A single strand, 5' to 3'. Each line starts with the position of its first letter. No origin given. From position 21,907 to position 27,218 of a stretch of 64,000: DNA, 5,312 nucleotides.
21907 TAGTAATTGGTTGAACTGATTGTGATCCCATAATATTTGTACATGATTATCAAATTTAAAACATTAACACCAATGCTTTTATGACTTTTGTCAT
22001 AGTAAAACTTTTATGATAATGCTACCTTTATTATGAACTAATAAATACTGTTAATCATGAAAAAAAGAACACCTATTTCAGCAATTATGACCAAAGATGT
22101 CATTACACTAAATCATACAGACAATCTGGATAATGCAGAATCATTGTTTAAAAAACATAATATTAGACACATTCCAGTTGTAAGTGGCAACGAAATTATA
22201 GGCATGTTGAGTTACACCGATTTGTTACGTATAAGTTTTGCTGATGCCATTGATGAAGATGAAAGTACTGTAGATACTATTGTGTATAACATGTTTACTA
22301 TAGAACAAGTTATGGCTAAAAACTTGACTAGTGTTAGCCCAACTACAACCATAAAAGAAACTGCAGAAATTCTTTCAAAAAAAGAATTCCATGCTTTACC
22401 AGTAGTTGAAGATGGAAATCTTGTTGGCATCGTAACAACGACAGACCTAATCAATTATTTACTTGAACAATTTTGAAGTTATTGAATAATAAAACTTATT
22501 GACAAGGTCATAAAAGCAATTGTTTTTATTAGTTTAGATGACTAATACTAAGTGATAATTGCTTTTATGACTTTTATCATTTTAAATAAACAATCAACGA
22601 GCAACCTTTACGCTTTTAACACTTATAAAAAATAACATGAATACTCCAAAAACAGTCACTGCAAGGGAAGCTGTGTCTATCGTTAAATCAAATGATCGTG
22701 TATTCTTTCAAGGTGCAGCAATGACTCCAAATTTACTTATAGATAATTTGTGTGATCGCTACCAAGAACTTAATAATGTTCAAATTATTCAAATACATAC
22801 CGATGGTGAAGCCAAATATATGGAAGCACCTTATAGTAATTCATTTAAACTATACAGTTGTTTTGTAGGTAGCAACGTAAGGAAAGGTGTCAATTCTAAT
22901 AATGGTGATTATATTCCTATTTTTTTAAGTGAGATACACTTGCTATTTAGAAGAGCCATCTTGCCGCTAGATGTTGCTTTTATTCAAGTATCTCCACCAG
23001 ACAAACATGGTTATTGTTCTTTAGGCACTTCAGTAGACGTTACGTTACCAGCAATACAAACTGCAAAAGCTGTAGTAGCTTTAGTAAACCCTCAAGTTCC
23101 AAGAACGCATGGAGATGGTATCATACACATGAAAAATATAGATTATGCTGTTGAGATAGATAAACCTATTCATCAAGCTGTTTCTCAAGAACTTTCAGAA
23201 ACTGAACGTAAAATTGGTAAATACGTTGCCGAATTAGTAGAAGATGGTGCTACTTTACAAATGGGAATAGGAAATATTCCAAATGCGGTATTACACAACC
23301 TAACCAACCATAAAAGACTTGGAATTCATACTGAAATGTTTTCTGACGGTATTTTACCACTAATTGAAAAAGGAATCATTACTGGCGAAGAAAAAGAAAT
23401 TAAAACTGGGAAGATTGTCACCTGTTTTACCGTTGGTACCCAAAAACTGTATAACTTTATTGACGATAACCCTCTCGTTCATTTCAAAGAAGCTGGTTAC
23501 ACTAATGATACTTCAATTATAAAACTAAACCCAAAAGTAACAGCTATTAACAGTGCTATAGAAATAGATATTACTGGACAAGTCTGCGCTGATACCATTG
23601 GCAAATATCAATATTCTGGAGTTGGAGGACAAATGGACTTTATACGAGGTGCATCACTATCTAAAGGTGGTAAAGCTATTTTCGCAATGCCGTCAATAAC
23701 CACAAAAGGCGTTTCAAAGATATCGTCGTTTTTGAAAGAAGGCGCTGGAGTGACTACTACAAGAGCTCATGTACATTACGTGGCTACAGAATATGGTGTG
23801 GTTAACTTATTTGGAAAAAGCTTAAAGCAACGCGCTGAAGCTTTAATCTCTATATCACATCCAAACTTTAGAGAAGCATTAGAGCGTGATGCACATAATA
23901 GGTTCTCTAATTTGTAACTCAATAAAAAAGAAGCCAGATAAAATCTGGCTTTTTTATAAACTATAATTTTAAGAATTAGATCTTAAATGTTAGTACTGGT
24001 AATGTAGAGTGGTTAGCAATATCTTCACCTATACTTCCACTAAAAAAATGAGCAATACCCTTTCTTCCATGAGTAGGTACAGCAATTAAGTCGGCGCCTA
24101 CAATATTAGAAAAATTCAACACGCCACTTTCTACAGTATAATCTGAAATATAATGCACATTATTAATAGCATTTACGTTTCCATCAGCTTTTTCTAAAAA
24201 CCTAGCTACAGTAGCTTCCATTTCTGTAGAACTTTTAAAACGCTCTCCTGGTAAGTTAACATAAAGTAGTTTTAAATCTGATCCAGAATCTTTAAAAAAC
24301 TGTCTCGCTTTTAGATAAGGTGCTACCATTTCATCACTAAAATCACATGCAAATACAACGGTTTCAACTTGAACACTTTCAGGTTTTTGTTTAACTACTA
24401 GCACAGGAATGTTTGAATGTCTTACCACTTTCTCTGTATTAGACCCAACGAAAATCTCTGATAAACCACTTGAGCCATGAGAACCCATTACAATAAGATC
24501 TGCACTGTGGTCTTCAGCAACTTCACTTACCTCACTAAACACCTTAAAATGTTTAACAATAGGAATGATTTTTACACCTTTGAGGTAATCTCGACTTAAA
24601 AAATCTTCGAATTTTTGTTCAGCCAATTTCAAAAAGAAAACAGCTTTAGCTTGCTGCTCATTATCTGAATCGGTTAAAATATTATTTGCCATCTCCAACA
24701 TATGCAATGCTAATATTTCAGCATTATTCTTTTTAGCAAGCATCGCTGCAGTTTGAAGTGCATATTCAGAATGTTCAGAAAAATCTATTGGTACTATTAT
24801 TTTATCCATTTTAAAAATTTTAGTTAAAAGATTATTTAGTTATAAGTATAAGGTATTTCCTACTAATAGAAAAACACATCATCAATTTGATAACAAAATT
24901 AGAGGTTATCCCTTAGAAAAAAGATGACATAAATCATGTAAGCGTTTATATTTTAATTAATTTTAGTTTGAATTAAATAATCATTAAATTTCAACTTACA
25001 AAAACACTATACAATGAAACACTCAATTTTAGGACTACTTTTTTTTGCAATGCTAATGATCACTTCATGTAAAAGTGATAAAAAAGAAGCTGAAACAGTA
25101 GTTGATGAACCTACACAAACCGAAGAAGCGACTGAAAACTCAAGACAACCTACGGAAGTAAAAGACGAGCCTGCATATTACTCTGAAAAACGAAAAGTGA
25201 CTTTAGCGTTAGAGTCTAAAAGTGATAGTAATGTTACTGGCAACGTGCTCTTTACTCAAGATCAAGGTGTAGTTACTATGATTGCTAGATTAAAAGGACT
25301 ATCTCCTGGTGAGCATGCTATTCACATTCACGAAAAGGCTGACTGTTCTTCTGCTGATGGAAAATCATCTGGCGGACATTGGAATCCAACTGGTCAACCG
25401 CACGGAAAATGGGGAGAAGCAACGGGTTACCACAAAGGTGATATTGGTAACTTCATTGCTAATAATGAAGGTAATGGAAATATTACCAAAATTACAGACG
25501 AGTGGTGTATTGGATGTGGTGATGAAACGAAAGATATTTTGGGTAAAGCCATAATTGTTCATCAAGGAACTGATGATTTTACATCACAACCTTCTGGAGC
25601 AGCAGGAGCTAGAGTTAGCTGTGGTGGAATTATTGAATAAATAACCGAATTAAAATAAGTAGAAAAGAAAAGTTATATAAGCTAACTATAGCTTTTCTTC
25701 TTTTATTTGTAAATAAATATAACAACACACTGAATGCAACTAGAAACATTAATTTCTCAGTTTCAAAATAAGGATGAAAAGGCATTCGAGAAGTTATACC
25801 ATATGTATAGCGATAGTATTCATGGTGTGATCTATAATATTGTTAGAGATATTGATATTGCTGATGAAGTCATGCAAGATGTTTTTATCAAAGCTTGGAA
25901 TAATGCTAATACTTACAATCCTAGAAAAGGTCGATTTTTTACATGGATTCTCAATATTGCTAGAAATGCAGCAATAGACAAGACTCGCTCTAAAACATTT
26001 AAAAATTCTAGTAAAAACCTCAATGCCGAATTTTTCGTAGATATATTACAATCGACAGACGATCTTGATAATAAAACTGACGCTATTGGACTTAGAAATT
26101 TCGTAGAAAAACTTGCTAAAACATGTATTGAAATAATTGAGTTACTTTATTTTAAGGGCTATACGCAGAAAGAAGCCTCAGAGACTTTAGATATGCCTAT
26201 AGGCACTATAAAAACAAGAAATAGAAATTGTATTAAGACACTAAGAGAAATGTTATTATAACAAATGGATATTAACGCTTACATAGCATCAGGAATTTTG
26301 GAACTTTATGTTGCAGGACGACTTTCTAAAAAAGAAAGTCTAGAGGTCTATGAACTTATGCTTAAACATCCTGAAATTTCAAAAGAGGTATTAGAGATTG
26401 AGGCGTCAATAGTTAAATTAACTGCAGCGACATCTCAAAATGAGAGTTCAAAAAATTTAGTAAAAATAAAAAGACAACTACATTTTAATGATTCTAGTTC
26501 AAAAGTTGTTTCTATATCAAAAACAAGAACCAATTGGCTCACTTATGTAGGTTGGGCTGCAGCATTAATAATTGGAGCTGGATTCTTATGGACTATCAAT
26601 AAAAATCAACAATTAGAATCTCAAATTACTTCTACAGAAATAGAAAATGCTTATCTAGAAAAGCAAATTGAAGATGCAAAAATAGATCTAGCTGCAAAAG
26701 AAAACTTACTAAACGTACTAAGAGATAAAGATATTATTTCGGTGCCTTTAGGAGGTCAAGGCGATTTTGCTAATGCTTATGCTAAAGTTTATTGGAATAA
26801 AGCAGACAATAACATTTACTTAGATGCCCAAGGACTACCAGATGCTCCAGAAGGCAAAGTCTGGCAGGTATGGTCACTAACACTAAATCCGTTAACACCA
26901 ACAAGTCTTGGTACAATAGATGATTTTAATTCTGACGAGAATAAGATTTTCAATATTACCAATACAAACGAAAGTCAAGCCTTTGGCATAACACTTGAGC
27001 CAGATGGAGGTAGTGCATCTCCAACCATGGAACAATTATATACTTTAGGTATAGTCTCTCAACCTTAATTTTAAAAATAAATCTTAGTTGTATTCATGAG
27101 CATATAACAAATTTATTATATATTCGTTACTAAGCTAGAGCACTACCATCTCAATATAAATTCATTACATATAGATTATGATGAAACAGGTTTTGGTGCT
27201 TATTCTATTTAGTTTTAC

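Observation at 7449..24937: A Crp/Fnr-type palindrome at a fixed 29.5-bp offset from -7 boxes links cbb3 oxidase genes and uncharacterised stress genes into one putative low-oxygen regulon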

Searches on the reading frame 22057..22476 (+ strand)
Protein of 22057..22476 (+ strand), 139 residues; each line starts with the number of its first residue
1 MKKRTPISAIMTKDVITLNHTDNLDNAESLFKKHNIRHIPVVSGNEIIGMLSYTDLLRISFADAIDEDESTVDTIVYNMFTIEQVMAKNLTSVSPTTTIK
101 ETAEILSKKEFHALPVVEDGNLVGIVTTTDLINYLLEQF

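Call 7: search_protein_families(library=pfam, proteins=[window:22057-22476:+])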
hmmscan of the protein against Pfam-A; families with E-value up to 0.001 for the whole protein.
window:22057-22476:+ (139 aa): 1 family
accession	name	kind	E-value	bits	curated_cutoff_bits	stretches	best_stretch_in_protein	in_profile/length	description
PF00571.33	CBS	-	1.8e-33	115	24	2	82-136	1-56/57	CBS domain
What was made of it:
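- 22057..22476 (+): Stand-alone CBS-pair protein (139 aa). Pfam CBS x2 (call 7)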

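Call 9: search_protein_families(library=ncbifam, proteins=[window:22057-22476:+])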
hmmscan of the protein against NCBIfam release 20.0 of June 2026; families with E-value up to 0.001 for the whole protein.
window:22057-22476:+ (139 aa): 27 families (the best 25 are shown)
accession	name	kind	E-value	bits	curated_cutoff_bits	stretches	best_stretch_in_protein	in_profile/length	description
NF041552.1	TF_PrdR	equivalog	6.2e-18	64.4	795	2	3-79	68-143/577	sigma-54 dependent transcriptional regulator PrdR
NF011447.0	PRK14869.2-3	equivalog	2e-16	59.7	522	2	79-134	67-123/540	putative manganese-dependent inorganic diphosphatase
TIGR01302.1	IMP_dehydrog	equivalog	4.9e-13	48.8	481.5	2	78-131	78-135/450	IMP dehydrogenase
NF053603.1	HhpR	exception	2e-12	46.9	520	2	82-137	224-280/282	CBS domain-containing high hydrostatic pressure regulator HhpR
NF011443.0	PRK14869.1-5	equivalog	8.7e-12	44.2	335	2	82-138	71-128/546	putative manganese-dependent inorganic diphosphatase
TIGR00400.1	mgtE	equivalog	1.4e-11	43.8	232.75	1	81-135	196-251/450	magnesium transporter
NF011442.0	PRK14869.1-4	equivalog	1.5e-10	40.2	400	2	81-133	248-301/543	putative manganese-dependent inorganic diphosphatase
NF011449.0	PRK14869.2-5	equivalog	2.9e-10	39.8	411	1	81-137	68-126/451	putative manganese-dependent inorganic diphosphatase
NF011440.0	PRK14869.1-2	equivalog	6.9e-10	38.2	746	2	6-60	242-298/541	putative manganese-dependent inorganic diphosphatase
NF011441.0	PRK14869.1-3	equivalog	1e-09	37.6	753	1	82-137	70-126/548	putative manganese-dependent inorganic diphosphatase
NF011448.0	PRK14869.2-4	equivalog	1.5e-09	36.8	562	1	7-70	76-140/563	putative manganese-dependent inorganic diphosphatase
NF041569.1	A-tRNAntase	equivalog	1.4e-08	33.4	1440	1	70-128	299-357/880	A-adding tRNA nucleotidyltransferase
TIGR01137.1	cysta_beta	equivalog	1.5e-08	33.7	510.25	1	66-136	322-395/457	cystathionine beta-synthase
NF011446.0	PRK14869.2-2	equivalog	2.9e-08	32.6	601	1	7-56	78-128/576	putative manganese-dependent inorganic diphosphatase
NF038279.1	TF_CBS_SpxR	exception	2.8e-07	29.6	600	1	14-135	199-305/427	CBS-HotDog domain-containing transcription factor SpxR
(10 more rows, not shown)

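Call 54: search_solved_structures(query=window:22057-22476:+, max_evalue=1e-8)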
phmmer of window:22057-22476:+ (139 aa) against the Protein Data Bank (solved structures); distinct sequences matched with E-value up to 1e-8: 27.
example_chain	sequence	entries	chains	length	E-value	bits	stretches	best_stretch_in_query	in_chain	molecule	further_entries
3kh5_A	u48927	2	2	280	4.7e-24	87.9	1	5-135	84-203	protein MJ1225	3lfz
9znf_5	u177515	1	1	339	2.3e-22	82.4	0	75-135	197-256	CBS domain-containing protein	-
2yzq_A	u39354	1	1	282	4.6e-16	62.1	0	7-132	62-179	Putative uncharacterized protein PH1780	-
9qs7_A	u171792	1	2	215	3.3e-15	59.3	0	8-60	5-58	Acetoin utilization protein AcuB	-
9s4v_A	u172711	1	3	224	3.7e-15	59.1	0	8-60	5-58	Acetoin utilization protein AcuB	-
2o16_A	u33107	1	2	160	3.5e-14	56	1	7-134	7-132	Acetoin utilization protein AcuB, putative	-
9zni_6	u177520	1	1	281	3.9e-14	55.9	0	4-134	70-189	CBS domain-containing protein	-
9l96_a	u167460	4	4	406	1.2e-13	54.3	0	80-133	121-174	CBS domain-containing protein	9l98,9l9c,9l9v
5awe_A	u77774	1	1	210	1.5e-13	53.9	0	84-133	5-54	Putative acetoin utilization protein, acetoin dehydrogenase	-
9zng_7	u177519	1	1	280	2e-13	53.6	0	9-137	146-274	CBS domain-containing protein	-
9zni_7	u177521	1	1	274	2.5e-13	53.2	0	9-135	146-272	CBS domain-containing protein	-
9s4w_A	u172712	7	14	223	7.5e-13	51.7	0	4-60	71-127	AcuB from Geobacillus stearothermophilus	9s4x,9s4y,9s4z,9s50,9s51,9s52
9sr9_H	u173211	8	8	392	3.8e-12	49.4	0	6-132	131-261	Dehydrogenase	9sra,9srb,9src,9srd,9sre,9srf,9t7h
4esy_A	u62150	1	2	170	6.9e-12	48.6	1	3-136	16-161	CBS domain containing membrane protein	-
9e6q_3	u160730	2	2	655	8.2e-12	48.3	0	88-132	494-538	Putative signal-transduction protein with CBS domains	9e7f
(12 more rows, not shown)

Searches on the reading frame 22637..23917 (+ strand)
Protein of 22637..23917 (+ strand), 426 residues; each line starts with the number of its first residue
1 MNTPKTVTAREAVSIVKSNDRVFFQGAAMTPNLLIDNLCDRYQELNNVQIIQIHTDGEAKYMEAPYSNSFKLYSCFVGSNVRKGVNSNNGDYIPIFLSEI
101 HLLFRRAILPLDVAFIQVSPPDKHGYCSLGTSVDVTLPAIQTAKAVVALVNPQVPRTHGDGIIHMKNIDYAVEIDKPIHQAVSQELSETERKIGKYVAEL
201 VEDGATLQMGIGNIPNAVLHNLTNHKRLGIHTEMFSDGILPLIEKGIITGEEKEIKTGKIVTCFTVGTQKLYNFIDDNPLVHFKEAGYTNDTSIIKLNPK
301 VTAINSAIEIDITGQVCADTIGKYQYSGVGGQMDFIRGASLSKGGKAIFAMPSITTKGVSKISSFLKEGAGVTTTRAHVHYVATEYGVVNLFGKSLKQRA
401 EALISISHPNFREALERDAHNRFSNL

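Call 7: search_protein_families(library=pfam, proteins=[window:22637-23917:+])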
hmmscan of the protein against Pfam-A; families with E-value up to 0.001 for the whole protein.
window:22637-23917:+ (426 aa): 3 families
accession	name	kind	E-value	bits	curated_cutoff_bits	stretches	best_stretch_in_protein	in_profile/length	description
PF13336.12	AcetylCoA_hyd_C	-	2.4e-62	209.9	23.7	1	267-419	1-154/154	Acetyl-CoA hydrolase/transferase C-terminal domain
PF02550.21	AcetylCoA_hydro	-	1.1e-23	84.7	24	1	5-176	8-191/198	Acetyl-CoA hydrolase/transferase N-terminal domain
PF00455.28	DeoRC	-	6.7e-06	26.6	31.8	0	189-235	5-51/160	DeoR C terminal sensor domain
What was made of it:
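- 22637..23917 (+): Acetyl-CoA hydrolase/transferase family gene. Pfam AcetylCoA_hydro and AcetylCoA_hyd_C (call 7)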

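Call 9: search_protein_families(library=ncbifam, proteins=[window:22637-23917:+])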
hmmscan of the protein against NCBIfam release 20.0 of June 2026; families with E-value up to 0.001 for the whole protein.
window:22637-23917:+ (426 aa): 6 families
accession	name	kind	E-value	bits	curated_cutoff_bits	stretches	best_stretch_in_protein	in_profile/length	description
TIGR03948.1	butyr_acet_CoA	equivalog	1.5e-89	300.9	674.8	1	4-421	8-436/445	butyryl-CoA:acetate CoA-transferase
TIGR03458.1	YgfH_subfam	subfamily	1e-32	113.5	658.7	2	199-417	247-457/489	succinate CoA transferase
NF053666.1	BtrAceCoATfers1341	equivalog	3.7e-32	111.9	740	2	176-416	213-456/492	butyryl-CoA:acetate CoA transferase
NF053853.1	ScActCoATferScpC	equivalog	5.5e-24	84.7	500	1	200-416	252-460/493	succinyl-CoA:acetate CoA-transferase ScpC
TIGR02428.1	pcaJ_scoB_fam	subfamily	4.3e-08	32.8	243.55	1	302-397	97-184/207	3-oxoacid CoA-transferase subunit B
NF008154.0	PRK10906.1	equivalog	1.7e-06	27.6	331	1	185-235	73-123/252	DeoR/GlpR family transcriptional regulator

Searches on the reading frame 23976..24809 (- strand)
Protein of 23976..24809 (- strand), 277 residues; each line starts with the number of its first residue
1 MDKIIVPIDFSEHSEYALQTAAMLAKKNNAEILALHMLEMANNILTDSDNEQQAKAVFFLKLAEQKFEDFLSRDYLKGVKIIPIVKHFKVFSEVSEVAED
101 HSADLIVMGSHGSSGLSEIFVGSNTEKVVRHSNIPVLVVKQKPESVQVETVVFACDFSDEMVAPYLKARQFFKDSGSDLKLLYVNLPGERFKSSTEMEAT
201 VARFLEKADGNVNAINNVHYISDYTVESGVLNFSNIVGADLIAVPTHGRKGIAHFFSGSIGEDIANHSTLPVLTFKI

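Call 7: search_protein_families(library=pfam, proteins=[window:23976-24809:-])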
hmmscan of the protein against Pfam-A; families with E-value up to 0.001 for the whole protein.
window:23976-24809:- (277 aa): 1 family
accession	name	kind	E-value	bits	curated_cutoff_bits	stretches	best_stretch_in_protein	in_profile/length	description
PF00582.32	Usp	-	4.7e-45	154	24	2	2-140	3-141/141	Universal stress protein family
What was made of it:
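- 23976..24809 (-): Tandem-domain USP (277 aa). Pfam Usp, two stretches (call 7)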

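Call 9: search_protein_families(library=ncbifam, proteins=[window:23976-24809:-])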
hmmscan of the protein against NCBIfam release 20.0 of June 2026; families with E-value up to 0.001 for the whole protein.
window:23976-24809:- (277 aa): 4 families
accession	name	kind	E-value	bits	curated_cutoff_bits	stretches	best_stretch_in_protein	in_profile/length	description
NF012000.0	PRK15456.1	equivalog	1.1e-13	51.4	189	1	3-140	4-142/142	universal stress protein UspG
NF008380.0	PRK11175.1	equivalog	3e-11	42.8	227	1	94-144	254-304/313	universal stress protein UspE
NF011581.0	PRK15005.1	equivalog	1.7e-08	34.7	166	1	63-140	68-144/144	universal stress protein UspF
NF038185.1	KdpD_non_kinase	exception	0.00034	20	550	1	2-140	246-371/373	KdpD-like non-kinase potassium sensor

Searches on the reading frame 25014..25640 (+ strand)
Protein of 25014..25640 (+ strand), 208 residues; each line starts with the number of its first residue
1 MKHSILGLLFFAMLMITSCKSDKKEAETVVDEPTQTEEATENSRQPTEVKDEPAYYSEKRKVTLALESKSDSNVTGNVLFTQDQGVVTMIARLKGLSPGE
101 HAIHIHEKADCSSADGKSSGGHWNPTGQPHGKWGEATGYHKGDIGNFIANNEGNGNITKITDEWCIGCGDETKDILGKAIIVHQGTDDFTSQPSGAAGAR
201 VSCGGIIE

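Call 7: search_protein_families(library=pfam, proteins=[window:25014-25640:+])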
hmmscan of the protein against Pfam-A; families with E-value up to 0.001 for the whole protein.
window:25014-25640:+ (208 aa): 1 family
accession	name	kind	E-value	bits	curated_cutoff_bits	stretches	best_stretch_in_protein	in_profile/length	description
PF00080.25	Sod_Cu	-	4.6e-37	127.9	28.9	1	74-206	1-133/133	Copper/zinc superoxide dismutase (SODC)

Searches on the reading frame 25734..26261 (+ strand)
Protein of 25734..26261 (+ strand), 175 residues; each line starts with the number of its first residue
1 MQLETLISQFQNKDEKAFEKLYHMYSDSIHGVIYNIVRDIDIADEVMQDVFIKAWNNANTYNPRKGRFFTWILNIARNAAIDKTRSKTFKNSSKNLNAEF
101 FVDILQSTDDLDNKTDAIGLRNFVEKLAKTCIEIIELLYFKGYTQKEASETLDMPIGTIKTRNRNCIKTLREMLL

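Call 7: search_protein_families(library=pfam, proteins=[window:25734-26261:+])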
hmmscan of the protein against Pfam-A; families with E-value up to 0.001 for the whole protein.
window:25734-26261:+ (175 aa): 4 families
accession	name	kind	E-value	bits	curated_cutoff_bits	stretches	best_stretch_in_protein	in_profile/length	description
PF04542.20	Sigma70_r2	-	1.8e-15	56.9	24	1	21-87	1-68/71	Sigma-70 region 2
PF04545.22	Sigma70_r4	-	5.4e-08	32.7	24.1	1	133-172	11-50/50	Sigma-70, region 4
PF07638.17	Sigma70_ECF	-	1.3e-06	28.9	21.1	1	5-162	6-171/185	ECF sigma factor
PF08281.18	Sigma70_r4_2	-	6.8e-06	26.1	25.7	1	121-162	5-46/54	Sigma-70, region 4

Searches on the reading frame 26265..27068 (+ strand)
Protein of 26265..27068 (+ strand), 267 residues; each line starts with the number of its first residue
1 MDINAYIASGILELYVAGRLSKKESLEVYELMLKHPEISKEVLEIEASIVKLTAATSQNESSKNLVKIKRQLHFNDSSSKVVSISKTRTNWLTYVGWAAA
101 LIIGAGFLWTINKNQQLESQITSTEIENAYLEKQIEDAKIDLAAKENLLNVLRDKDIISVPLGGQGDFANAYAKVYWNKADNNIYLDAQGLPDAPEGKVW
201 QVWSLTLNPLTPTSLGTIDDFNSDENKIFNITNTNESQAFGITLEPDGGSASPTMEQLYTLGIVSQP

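Call 64: search_protein_families(library=pfam, proteins=[window:26265-27068:+])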
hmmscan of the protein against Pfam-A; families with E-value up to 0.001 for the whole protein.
window:26265-27068:+ (267 aa): 1 family
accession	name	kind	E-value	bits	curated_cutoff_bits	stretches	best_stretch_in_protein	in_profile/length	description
PF10099.14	RskA_C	-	3.1e-17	63.5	29.4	1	98-254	6-130/135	Anti-sigma-K factor rskA, C-terminal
